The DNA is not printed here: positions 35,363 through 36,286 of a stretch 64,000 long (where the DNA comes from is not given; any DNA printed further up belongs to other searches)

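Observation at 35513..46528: Eleven-kb single-strand block of eukaryote-like interaction domains, with poly-acidic N-terminal tails on four unrelated proteins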

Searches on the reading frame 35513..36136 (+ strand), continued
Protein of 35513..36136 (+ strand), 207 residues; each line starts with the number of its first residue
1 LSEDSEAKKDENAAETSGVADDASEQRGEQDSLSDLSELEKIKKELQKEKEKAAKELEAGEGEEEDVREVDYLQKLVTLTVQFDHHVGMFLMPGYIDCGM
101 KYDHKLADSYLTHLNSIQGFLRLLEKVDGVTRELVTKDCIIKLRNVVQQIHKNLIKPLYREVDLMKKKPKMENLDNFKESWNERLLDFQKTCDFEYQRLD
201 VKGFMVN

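Call 82: search_protein_families(library=pfam, proteins=[L085:4945-5181:+, L089:1790-2119:+, L085:6952-7914:+, L085:7926-8804:+, L085:3035-4330:+, L085:10342-10938:+], max_evalue=1)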
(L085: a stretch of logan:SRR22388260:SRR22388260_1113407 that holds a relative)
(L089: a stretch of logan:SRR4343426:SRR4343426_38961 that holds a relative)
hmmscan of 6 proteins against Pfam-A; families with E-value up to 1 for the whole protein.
L085:4945-5181:+ (78 aa): 2 families
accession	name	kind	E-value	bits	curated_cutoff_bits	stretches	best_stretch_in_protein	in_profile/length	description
PF12180.13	EABR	-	0.097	12.7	25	1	38-55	17-34/34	TSG101 and ALIX binding domain of CEP55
PF07223.17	DUF1421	-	0.11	12.9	22.8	0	7-25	3-21/45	UBA-like domain (DUF1421)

L089:1790-2119:+ (109 aa): 0 families

L085:6952-7914:+ (320 aa): 0 families

L085:7926-8804:+ (292 aa): 13 families
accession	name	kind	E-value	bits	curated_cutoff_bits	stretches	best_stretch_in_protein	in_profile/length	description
PF10609.15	ParA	-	5.3e-89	298.3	27.1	1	36-279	2-244/246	NUBPL iron-transfer P-loop NTPase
PF01656.29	CbiA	-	3.8e-14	53.2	25.4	1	40-256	1-121/125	CobQ/CobB/MinD/ParA nucleotide binding domain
PF13614.12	AAA_31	-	4.7e-10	40.1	27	1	39-77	3-41/177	AAA domain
PF09140.17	MipZ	-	0.00018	21.4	20.7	1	38-90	1-53/262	ATPase MipZ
PF00142.24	Fer4_NifH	-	0.001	19.1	25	1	42-71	4-33/271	4Fe-4S iron sulfur cluster binding proteins, NifH/frxC family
PF02374.21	ArsA_ATPase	-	0.0014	18.3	24.3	1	38-72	1-35/305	Anion-transporting ATPase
PF03308.22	MeaB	-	0.0049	16.3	23.1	1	21-75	15-70/273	Methylmalonyl Co-A mutase-associated GTPase MeaB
PF13500.12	AAA_26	-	0.0066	16.8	27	0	39-71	2-34/198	AAA domain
PF16575.11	CLP1_P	-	0.045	14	26.6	1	48-78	4-34/188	mRNA cleavage and polyadenylation factor CLP1 P-loop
PF03215.21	Rad17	-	0.14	12.6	23.8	1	26-64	33-71/186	Rad17 P-loop domain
PF00448.28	SRP54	-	0.18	11.8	22.7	1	42-77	5-40/196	SRP54-type protein, GTPase domain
PF07015.17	VirC1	-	0.18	11.6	24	1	41-77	5-41/231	VirC1 protein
PF03205.20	MobB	-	0.22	11.8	26.6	1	41-79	2-40/133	Molybdopterin guanine dinucleotide synthesis protein B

L085:3035-4330:+ (431 aa): 5 families
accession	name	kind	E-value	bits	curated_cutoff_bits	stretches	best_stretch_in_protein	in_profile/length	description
PF01436.27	NHL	-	3.2e-24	84.1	20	5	129-154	1-27/28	NHL repeat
PF15660.11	Imm75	-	0.02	15.6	25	1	191-239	11-55/84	Putative Immunity protein 75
PF17170.10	DUF5128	-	0.12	12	22.9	0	49-73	46-70/321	6-bladed beta-propeller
PF15593.11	Imm42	-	0.13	13.1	27.2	0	193-228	110-145/162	Immunity protein 42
PF13912.12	zf-C2H2_6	-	0.28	11.7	25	1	311-322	3-14/27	C2H2-type zinc finger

L085:10342-10938:+ (198 aa): 11 families
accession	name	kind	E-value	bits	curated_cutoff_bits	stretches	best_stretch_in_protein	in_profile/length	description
PF12838.12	Fer4_7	-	1.2e-11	45.4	27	3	58-112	2-52/52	4Fe-4S dicluster domain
PF12837.12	Fer4_6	-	3.5e-08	33.5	25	2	166-183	2-19/24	4Fe-4S binding domain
PF13187.11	Fer4_9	-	4.6e-08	33.4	27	3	144-183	4-47/52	4Fe-4S dicluster domain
PF00037.32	Fer4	-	5.1e-07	29.7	21.1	2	55-74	5-24/24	4Fe-4S binding domain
PF13484.11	Fer4_16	-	8.3e-07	30.1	30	3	58-81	2-25/66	4Fe-4S double cluster binding domain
PF13237.11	Fer4_10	-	1.3e-06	28.6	25.5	2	143-183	10-52/53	4Fe-4S dicluster domain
PF14697.11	Fer4_21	-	8.7e-06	26.2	35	1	128-183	2-51/59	4Fe-4S dicluster domain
PF12797.12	Fer4_2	-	3.9e-05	23.8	24.5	2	166-183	3-20/22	4Fe-4S binding domain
PF12800.12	Fer4_4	-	0.00047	20.7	24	2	56-69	2-15/17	4Fe-4S binding domain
PF13183.11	Fer4_8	-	0.00083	20.3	27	2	41-71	46-67/68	4Fe-4S dicluster domain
PF25160.1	LdpA_Fe-S-bd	-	0.0065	16.7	27.6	1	146-183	7-38/49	LdpA Fe-S cluster-binding domain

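Call 86: find_encoding_contigs(protein=P0261, flank=10000, max_places=2)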
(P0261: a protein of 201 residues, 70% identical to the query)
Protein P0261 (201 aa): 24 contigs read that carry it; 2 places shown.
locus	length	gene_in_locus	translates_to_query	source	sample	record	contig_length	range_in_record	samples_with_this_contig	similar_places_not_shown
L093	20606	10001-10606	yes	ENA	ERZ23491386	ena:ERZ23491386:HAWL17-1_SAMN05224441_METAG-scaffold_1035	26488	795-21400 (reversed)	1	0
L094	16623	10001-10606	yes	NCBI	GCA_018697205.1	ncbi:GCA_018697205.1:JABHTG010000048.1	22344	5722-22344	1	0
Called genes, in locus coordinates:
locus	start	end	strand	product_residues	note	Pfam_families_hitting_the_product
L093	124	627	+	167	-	-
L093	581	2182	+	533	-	PF00034:Cytochrom_C (weak), PF13442:Cytochrome_CBB3, PF00034:Cytochrom_C, PF13442:Cytochrome_CBB3, PF09459:EB_dh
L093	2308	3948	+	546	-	PF01436:NHL (weak)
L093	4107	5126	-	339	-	-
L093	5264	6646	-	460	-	PF02636:Methyltransf_28 (faint)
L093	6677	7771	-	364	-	-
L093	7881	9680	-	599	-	PF02310:B12-binding (faint), PF04055:Radical_SAM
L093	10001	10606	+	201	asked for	-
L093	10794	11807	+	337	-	-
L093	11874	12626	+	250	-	PF07603:Lcl_C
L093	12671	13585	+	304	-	PF13181:TPR_8 (faint), PF13424:TPR_12 (faint), PF13431:TPR_17 (faint), PF14559:TPR_19 (faint), PF00515:TPR_1 (faint), PF07719:TPR_2 (faint)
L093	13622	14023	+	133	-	-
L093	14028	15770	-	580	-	PF02390:Methyltransf_4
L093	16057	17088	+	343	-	-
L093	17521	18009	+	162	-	-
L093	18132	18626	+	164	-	PF07603:Lcl_C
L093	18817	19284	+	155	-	PF07603:Lcl_C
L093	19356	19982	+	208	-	PF07603:Lcl_C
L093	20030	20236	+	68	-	PF00462:Glutaredoxin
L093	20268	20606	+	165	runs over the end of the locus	PF07603:Lcl_C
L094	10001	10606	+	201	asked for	-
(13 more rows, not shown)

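Call 87: find_encoding_contigs(protein=P0259, flank=10000, max_places=1)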
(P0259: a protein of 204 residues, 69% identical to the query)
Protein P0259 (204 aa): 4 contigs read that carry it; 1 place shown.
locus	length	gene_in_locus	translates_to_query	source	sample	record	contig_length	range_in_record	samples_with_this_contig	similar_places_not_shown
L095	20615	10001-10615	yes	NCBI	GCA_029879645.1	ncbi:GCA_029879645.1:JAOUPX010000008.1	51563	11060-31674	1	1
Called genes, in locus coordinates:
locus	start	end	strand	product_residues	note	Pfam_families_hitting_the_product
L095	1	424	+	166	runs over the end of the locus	-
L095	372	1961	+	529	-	PF00034:Cytochrom_C, PF13442:Cytochrome_CBB3, PF00034:Cytochrom_C, PF13442:Cytochrome_CBB3, PF09459:EB_dh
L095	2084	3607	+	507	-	PF01436:NHL (weak)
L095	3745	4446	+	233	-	PF00550:PP-binding (faint)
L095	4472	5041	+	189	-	-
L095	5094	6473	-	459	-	PF02636:Methyltransf_28 (weak)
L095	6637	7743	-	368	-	-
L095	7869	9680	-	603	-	PF04055:Radical_SAM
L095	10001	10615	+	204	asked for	-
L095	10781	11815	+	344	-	-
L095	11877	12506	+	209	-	PF07603:Lcl_C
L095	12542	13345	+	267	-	PF13428:TPR_14 (faint), PF13181:TPR_8 (faint), PF13432:TPR_16 (weak), PF14559:TPR_19 (faint), PF00515:TPR_1 (faint), PF07719:TPR_2 (faint), PF13431:TPR_17 (faint)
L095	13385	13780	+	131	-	-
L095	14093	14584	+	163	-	-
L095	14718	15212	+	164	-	PF07603:Lcl_C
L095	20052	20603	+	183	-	PF00639:Rotamase, PF13145:Rotamase_2, PF13616:Rotamase_3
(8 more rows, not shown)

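Call 96: search_protein_families(library=padloc, proteins=[window:35513-36136:+], max_evalue=0.001)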
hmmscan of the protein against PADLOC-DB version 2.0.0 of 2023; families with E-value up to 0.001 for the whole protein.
window:35513-36136:+ (207 aa): 0 families

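Call 105: search_solved_structures(query=L093:581-2182:+, max_evalue=0.001)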
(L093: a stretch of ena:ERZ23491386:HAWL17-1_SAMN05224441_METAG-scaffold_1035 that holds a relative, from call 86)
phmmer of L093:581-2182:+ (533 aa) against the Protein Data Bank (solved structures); distinct sequences matched with E-value up to 0.001: 5.
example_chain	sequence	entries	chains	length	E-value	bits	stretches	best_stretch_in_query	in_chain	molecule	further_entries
6h5l_B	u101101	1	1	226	1.7e-48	168.8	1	68-277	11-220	Conserved hypothetical cytochrome protein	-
7b04_C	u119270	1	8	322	6.9e-26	94.1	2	427-531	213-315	Nitrite oxidoreductase subunit C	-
9vr0_A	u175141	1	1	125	0.00027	22.8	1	50-156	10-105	Cytochrome c552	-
7o9u_A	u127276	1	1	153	0.00029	22.7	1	38-156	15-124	Cytochrome c552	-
2ivf_C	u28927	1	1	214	0.00048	22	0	430-524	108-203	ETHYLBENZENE DEHYDROGENASE GAMMA-SUBUNIT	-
